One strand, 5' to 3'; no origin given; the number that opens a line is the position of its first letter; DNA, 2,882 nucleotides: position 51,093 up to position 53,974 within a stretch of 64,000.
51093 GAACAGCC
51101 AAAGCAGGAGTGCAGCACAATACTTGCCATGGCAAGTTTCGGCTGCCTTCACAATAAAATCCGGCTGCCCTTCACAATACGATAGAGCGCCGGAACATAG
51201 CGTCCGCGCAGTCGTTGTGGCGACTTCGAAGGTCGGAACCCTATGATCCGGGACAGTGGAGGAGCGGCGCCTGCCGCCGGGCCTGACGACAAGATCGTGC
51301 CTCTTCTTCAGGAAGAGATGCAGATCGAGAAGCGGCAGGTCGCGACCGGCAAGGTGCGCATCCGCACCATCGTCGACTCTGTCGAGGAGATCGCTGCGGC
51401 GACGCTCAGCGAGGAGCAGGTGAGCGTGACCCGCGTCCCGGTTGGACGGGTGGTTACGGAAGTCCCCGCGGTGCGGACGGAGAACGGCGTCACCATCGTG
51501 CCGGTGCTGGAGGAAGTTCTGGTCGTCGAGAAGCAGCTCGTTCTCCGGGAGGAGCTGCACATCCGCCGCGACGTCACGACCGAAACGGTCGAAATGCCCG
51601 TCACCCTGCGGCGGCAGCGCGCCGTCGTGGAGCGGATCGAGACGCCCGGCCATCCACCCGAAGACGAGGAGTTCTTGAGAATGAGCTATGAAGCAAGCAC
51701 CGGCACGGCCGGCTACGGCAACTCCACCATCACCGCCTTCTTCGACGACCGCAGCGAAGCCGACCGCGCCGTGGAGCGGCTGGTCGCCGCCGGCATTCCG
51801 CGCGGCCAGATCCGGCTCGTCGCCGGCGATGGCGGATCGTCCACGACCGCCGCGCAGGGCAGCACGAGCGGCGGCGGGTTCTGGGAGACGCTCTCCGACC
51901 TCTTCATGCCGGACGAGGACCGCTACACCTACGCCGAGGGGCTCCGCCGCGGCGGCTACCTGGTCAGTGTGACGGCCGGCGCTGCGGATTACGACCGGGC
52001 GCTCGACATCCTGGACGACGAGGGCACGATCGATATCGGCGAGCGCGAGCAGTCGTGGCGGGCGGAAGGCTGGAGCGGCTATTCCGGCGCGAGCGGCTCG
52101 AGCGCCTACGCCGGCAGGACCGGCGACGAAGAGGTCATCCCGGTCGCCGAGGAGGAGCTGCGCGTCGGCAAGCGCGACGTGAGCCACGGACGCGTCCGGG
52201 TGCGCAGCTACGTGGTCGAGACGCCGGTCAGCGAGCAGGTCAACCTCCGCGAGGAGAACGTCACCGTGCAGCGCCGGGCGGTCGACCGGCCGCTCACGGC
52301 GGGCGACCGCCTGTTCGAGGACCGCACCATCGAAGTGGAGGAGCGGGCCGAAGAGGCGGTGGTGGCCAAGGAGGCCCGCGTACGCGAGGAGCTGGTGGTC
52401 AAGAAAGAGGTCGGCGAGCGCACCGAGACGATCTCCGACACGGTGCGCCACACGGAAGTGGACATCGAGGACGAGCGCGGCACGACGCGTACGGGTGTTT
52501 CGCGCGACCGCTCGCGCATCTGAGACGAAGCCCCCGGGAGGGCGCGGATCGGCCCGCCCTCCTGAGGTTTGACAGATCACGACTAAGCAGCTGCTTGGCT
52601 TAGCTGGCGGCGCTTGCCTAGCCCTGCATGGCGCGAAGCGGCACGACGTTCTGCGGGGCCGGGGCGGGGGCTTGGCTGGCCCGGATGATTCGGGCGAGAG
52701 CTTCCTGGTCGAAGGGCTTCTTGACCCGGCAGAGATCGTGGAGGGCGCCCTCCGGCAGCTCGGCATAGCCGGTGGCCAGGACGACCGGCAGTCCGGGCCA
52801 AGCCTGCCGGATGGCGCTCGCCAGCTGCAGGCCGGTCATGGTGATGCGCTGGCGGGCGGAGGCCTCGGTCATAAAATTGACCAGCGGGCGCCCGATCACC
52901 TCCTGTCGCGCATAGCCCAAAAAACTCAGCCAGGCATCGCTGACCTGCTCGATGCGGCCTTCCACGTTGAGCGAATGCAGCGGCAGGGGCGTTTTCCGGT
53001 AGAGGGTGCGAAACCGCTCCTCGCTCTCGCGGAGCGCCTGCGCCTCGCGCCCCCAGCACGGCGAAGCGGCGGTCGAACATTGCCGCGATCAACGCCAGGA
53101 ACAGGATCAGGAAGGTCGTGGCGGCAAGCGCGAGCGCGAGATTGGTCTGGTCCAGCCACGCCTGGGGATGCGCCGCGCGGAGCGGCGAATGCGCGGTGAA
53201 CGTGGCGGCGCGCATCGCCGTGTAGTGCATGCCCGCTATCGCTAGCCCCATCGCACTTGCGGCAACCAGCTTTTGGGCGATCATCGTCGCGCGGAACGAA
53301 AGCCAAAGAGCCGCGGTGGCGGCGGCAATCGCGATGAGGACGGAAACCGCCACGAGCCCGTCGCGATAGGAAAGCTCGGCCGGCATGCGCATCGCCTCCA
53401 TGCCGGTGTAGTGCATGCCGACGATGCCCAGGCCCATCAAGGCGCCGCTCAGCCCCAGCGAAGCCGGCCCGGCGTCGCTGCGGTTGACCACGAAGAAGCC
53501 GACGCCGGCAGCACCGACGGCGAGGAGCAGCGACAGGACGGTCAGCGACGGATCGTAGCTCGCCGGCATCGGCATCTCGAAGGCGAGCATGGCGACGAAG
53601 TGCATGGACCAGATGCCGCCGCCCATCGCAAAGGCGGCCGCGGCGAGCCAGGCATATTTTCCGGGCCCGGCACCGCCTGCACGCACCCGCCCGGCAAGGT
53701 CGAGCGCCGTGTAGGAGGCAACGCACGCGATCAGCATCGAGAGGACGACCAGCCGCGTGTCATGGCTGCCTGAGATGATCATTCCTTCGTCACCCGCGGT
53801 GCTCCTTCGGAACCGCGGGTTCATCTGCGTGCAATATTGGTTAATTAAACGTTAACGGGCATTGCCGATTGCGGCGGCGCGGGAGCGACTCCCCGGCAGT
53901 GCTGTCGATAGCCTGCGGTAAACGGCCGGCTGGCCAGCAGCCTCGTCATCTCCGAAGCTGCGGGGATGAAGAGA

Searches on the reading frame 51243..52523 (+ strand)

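Call 45: search_protein_families(library=pfam, proteins=[window:51243-52523:+], max_evalue=10)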
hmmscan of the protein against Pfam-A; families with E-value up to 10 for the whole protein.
window:51243-52523:+ (426 aa): 2 families
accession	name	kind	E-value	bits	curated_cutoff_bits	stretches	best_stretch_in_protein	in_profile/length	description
PF09557.15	DUF2382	-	4.8e-41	140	23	2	299-408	1-111/111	Domain of unknown function (DUF2382)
PF11181.13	YflT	-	0.02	15.8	26.2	1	165-221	4-69/99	Heat induced stress protein YflT domain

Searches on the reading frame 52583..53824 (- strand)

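Call 45: search_protein_families(library=pfam, proteins=[window:52583-53824:-], max_evalue=10)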
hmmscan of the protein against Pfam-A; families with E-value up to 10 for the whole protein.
window:52583-53824:- (413 aa): 1 family
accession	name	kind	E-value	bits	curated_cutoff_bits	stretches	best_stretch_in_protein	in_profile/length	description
PF03707.21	MHYT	-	6.2e-46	154.6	21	4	68-123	1-56/59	Bacterial signalling protein N terminal repeat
